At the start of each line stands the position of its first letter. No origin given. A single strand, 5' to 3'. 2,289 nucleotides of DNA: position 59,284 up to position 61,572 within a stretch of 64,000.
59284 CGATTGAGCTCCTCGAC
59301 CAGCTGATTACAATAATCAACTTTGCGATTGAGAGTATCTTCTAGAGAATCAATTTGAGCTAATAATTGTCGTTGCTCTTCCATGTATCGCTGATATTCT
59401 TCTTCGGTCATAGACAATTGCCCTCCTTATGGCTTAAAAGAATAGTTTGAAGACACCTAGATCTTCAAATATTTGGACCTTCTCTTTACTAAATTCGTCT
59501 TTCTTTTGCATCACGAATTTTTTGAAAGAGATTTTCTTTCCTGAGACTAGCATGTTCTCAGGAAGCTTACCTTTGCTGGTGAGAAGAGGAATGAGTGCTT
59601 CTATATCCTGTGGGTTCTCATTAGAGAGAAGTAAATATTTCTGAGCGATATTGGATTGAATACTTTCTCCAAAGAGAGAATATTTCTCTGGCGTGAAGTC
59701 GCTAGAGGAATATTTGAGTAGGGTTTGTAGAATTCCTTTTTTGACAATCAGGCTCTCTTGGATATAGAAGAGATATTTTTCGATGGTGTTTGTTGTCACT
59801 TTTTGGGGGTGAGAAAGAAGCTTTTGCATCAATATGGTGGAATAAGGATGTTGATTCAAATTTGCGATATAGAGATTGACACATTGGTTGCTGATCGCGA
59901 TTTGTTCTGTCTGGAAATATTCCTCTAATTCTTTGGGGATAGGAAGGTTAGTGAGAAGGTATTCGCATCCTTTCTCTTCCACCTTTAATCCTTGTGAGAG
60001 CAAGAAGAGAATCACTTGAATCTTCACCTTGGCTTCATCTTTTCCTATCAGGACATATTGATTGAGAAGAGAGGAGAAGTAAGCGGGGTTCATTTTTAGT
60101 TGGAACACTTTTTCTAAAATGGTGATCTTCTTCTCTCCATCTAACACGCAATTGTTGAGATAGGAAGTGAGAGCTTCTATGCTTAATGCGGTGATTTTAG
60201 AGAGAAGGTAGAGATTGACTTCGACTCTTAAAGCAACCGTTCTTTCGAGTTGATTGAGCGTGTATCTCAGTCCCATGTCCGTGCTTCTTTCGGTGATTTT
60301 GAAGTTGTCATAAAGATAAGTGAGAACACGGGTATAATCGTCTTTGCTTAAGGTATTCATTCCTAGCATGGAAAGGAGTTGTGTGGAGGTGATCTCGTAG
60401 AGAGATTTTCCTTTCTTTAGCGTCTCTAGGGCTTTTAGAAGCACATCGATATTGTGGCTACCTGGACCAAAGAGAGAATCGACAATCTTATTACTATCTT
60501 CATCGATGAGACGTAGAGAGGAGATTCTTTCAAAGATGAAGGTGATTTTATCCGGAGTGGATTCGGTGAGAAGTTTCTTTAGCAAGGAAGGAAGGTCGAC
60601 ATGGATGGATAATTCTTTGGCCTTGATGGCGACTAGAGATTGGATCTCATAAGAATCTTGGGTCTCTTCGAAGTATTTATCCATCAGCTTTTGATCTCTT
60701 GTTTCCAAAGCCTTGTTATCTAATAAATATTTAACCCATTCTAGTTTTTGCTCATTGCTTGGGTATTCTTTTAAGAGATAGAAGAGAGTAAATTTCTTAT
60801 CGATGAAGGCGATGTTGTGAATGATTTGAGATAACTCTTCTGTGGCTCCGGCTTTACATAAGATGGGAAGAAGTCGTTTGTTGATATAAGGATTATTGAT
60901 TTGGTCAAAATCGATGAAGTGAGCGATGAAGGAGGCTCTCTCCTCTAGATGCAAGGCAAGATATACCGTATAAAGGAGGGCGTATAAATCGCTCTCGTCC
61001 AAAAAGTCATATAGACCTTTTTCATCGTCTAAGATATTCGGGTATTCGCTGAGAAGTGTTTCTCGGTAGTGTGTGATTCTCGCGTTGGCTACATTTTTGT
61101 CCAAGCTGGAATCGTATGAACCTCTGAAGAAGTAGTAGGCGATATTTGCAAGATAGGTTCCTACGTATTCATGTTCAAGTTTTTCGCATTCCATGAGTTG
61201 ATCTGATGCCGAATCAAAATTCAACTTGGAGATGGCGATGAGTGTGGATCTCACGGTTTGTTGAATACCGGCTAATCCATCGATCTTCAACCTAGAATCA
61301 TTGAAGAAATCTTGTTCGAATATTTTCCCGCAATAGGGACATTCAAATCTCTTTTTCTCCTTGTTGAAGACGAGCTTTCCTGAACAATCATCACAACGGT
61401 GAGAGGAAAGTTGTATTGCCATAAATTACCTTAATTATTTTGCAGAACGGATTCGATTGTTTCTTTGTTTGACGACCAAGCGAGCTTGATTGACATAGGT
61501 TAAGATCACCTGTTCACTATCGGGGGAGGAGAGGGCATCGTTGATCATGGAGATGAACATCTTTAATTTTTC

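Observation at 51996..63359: Nine-gene SPFH / zinc-ribbon / triplicated coiled-coil membrane protein / AAA+ operon: candidate undescribed envelope system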

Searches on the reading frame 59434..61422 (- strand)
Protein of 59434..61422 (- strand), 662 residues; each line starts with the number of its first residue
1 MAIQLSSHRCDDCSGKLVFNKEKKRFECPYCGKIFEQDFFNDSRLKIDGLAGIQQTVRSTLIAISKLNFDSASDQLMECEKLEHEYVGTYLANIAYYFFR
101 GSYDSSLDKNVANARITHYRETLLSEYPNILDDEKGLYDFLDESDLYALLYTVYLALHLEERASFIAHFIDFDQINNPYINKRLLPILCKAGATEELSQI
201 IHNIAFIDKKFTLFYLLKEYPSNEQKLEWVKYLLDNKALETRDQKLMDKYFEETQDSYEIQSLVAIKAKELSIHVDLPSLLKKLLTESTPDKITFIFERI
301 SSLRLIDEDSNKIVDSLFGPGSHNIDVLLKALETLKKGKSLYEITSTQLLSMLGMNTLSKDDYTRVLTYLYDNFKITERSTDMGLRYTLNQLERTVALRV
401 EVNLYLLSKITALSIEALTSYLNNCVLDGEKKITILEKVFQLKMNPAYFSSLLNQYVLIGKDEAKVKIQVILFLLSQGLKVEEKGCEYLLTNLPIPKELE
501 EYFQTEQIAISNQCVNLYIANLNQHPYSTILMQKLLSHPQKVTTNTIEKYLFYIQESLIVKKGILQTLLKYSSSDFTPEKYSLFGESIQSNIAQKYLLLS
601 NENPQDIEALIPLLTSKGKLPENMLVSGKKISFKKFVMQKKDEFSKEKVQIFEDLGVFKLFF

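Call 3: search_protein_families(library=pfam, proteins=[window:59434-61422:-], max_evalue=0.1)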
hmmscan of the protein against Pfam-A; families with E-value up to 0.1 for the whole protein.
window:59434-61422:- (662 aa): 3 families
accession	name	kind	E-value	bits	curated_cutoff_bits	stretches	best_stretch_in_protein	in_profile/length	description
PF21232.3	Yme1-like_N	-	0.018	15.1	27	0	502-524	37-59/61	Yme1-like, N-terminal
PF19437.4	VCIP135_N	-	0.037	14.1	27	1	8-64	14-72/169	VCIP135 N-terminal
PF07282.18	Cas12f1-like_TNB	-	0.078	13.6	26.3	0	6-38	27-53/60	Cas12f1-like, TNB domain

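Call 4: search_protein_families(library=padloc, proteins=[window:59434-61422:-], max_evalue=0.1)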
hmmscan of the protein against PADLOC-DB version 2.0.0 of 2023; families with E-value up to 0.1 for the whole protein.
window:59434-61422:- (662 aa): 2 families
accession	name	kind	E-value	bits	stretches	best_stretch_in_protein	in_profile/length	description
PDLC01718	typeIV_Cas6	-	0.0077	14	1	512-608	86-183/262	Cas6_7_IV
PDLC01700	Cas12f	-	0.067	10.1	1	6-39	381-414/458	CAS-V-F; effector__SPE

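Call 5: search_protein_families(library=ncbifam, proteins=[window:59434-61422:-], max_evalue=0.1)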
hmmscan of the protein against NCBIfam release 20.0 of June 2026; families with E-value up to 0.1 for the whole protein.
window:59434-61422:- (662 aa): 1 family
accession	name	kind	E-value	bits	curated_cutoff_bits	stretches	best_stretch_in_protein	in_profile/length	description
NF011481.0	PRK14890.1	equivalog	0.029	14.4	61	1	6-34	8-36/61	putative Zn-ribbon RNA-binding protein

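Call 37: search_solved_structures(query=A2, max_evalue=10)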
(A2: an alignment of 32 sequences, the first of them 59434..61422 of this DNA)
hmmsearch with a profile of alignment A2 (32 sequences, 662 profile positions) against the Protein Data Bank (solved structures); distinct sequences matched with E-value up to 10: 8.
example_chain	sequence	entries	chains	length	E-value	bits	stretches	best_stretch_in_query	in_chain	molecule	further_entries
1pft_A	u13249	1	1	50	0.15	13.6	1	6-37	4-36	TFIIB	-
9j09_A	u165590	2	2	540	0.26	12.8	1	6-40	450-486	Transposase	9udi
2lce_A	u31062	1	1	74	0.29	12.7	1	1-43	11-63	B-cell lymphoma 6 protein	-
1vd4_A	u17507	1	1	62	1.5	10.3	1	7-40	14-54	Transcription initiation factor IIE, alpha subunit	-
1qxf_A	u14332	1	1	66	1.6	10.2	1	1-35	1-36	30S RIBOSOMAL PROTEIN S27E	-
9fhl_Y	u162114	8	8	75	2.7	9.4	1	3-32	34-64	Small ribosomal subunit protein eS31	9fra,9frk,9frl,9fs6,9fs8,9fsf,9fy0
8hkx_S27A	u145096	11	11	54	3.3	9.2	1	3-32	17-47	30S ribosomal protein S27ae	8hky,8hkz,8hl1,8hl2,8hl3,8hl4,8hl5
9vtg_Lq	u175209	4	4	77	9.9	7.6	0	9-34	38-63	60S ribosomal protein L37a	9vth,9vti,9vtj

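Call 38: search_protein_families(library=pfam, alignment_id=A2, max_evalue=0.01)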
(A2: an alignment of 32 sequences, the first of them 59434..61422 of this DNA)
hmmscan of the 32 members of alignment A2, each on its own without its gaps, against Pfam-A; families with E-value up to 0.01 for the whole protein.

A. member 1, window:59434-61422:- (662 aa): 0 families

B. families by the number of members that match (of 32 scanned): 10 families
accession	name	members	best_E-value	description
PF07282.18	Cas12f1-like_TNB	5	0.0021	Cas12f1-like, TNB domain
PF13676.11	TIR_2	4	2.1e-13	TIR domain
PF01582.25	TIR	1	4.1e-06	TIR domain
PF08271.17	Zn_Ribbon_TF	1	5.9e-06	TFIIB zinc-binding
PF08792.16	A2L_zn_ribbon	1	2.4e-05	A2L zinc ribbon domain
PF13428.12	TPR_14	1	0.00034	Tetratricopeptide repeat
PF10137.14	CAP12-PCTIR_TIR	1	0.0036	CAP12/Pycsar effector protein, TIR domain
PF11838.14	ERAP1_C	1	0.0047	ERAP1-like C-terminal domain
PF14446.12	Prok-RING_1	1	0.0083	Prokaryotic RING finger family 1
PF17958.7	EF-hand_13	1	0.0085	EF-hand domain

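Call 85: find_homologous_proteins(query=window:59434-61422:-, max_evalue=0.00001)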
Query window:59434-61422:- (662 aa): 3 proteins with E <= 0.00001 among 8000 candidates.
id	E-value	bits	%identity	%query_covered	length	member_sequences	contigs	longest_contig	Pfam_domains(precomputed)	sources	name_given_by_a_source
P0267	0.0e+0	1424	98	100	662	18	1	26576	-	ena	-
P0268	9.7e-199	680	49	100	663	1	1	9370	-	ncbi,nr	ncbi:MAG: hypothetical protein K5762_07400 [Bacilli bacterium]|nr:hypothetical protein [Bacilli bact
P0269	1.1e-64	237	28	100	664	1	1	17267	-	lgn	-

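Call 86: find_homologous_proteins(query=A2, max_evalue=0.00001)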
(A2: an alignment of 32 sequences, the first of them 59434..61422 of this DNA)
Query A2 (32 sequences) (662 aa, profile of the alignment): 3 proteins with E <= 0.00001 among 8000 candidates.
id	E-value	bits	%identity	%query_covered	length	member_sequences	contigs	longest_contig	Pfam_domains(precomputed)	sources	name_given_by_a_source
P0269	3.0e-236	804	28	100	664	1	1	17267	-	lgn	-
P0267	8.1e-186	637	98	100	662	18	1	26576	-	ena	-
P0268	7.3e-159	548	49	100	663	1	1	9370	-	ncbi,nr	ncbi:MAG: hypothetical protein K5762_07400 [Bacilli bacterium]|nr:hypothetical protein [Bacilli bact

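Call 97: predict_structure(alignment_id=A6)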
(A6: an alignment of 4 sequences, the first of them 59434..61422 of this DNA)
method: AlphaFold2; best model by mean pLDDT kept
length: 662 residues; sequences in the alignment: 4
mean_pLDDT: 67.6   pTM: 0.53
mean pLDDT of the five models: 67.6, 66.9, 66.4, 63.3, 62.9
residues with pLDDT >= 90: 67; 70-90: 276; 50-70: 123; < 50: 196
segments of 3 or more residues with pLDDT < 50: 1-7, 36-69, 79-86, 96-113, 122-146, 155-168, 575-637, 650-662
pLDDT, mean of each block of 10 residues (from residue 1): 46 63 61 53 38 41 47 50 47 50 42 49 44 46 48 49 48 62 70 76 85 88 87 91 88 84 85 79 66 69 69 77 71 69 84 81 86 89 88 78 90 84 86 89 74 89 91 90 91 88 87 89 82 87 78 69 77 54 39 36 41 39 35 45 51 42 34
secondary structure, 60 per line:
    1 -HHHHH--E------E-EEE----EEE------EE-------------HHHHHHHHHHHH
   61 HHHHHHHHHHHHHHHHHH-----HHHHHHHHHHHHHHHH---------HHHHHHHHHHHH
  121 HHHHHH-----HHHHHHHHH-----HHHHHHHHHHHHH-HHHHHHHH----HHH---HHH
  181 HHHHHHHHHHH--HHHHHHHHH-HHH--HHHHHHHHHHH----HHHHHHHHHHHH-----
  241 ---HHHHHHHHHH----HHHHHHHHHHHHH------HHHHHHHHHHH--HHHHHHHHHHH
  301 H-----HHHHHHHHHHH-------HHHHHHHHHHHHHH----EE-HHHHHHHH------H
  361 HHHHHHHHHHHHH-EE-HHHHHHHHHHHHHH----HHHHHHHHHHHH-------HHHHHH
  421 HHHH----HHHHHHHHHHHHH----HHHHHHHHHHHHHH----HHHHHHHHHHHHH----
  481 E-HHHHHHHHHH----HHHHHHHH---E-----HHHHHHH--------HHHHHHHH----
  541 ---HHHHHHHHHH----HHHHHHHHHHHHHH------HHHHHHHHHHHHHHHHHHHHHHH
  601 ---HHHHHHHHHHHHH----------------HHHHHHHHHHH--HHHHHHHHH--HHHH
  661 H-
elements in order (helices of 4 or more, strands of 3 or more residues): H2-6 E18-20 E25-27 H49-78 H84-99 H109-126 H132-140 H146-158 H160-167 H178-191 H194-202 H209-219 H224-235 H244-253 H258-270 H277-287 H290-301 H307-317 H325-338 H346-353 H360-373 H378-391 H396-407 H415-424 H429-441 H446-459 H464-476 H483-492 H497-504 H514-520 H529-536 H544-553 H558-571 H578-600 H604-616 H633-643 H646-654 H657-661

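Call 100: fold_search(model_id=the predicted structure, library=pdb)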
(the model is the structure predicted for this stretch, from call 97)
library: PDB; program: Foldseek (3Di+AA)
matches with E <= 10: 1082; with E <= 0.001: 2
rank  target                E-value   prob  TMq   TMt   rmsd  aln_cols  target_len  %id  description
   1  8cwy_A                3.1e-04  0.80  0.08  0.11  26.8       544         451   12  Accurate computational design of genetically encoded 3D protein crystals (released 2023-11-01)
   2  9gyt_g                4.7e-04  1.00  0.22  0.24  24.3       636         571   13  High resolution structure of B. oleracea mitoribosome (released 2025-10-15)
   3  8cws_A                1.1e-03  0.80  0.11  0.14  24.2       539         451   10  Accurate computational design of genetically encoded 3D protein crystals (released 2023-11-01)
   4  4oe1_A                1.9e-03  0.96  0.15  0.14  31.8       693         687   10  Crystal structure of the pentatricopeptide repeat protein PPR10 (C256S/C430S/C449S) in complex with an 18-nt PSAJ rna  (released 2014-09-24)
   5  4m59_A                2.1e-03  0.95  0.15  0.14  31.8       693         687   10  Crystal structure of the pentatricopeptide repeat protein PPR10 in complex with an 18-nt psaJ RNA element (released 2013-10-30)
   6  6cri_B                2.1e-03  0.99  0.19  0.22  24.0       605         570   12  Structure of the cargo bound AP-1:Arf1:tetherin-Nef stable closed trimer (released 2018-08-01)
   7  8ga7                  2.7e-03  0.33  0.07  0.09  37.5       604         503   11  Geometrically programmable nanomaterial construction using regularized protein building blocks (released 2024-03-13)
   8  9kfx_A                2.8e-03  0.82  0.12  0.12  28.5       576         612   12  Crystal structure of synthetic PPR-DYW in complex with target RNA (released 2025-11-12)
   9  8v3b_a                3.1e-03  0.47  0.08  0.11  28.1       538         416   11  Computational Designed Nanocage O43_129_+4 (released 2024-03-13)
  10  5i9h_A                4.0e-03  0.97  0.14  0.20  26.4       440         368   12  Crystal structure of designed pentatricopeptide repeat protein dPPR-U8G2 in complex with its target RNA U8G2 (released 2016-04-27)
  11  4u1d_C                4.0e-03  0.96  0.16  0.20  15.5       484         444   14  Structure of the PCI domain of translation initiation factor eIF3a (released 2014-09-10)
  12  5i9f_A                4.1e-03  0.97  0.13  0.20  28.7       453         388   10  Crystal structure of designed pentatricopeptide repeat protein dPPR-U10 in complex with its target RNA U10 (released 2016-04-27)
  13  6d0y_C                4.5e-03  0.60  0.11  0.11  31.0       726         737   10  X-ray Crystal Structure of PGC-1beta C-terminus bound to the CBP80-CBP20 Cap Binding Complex (released 2018-04-25)
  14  8fnc_8                4.7e-03  0.95  0.16  0.19  26.8       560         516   10  Cryo-EM structure of RNase-treated RESC-C in trypanosomal RNA editing (released 2023-07-19)
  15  7q2y_D                5.1e-03  0.96  0.20  0.15  21.9       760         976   11  Cryo-EM structure of clamped S.cerevisiae condensin-DNA complex (form II) (released 2022-03-23)
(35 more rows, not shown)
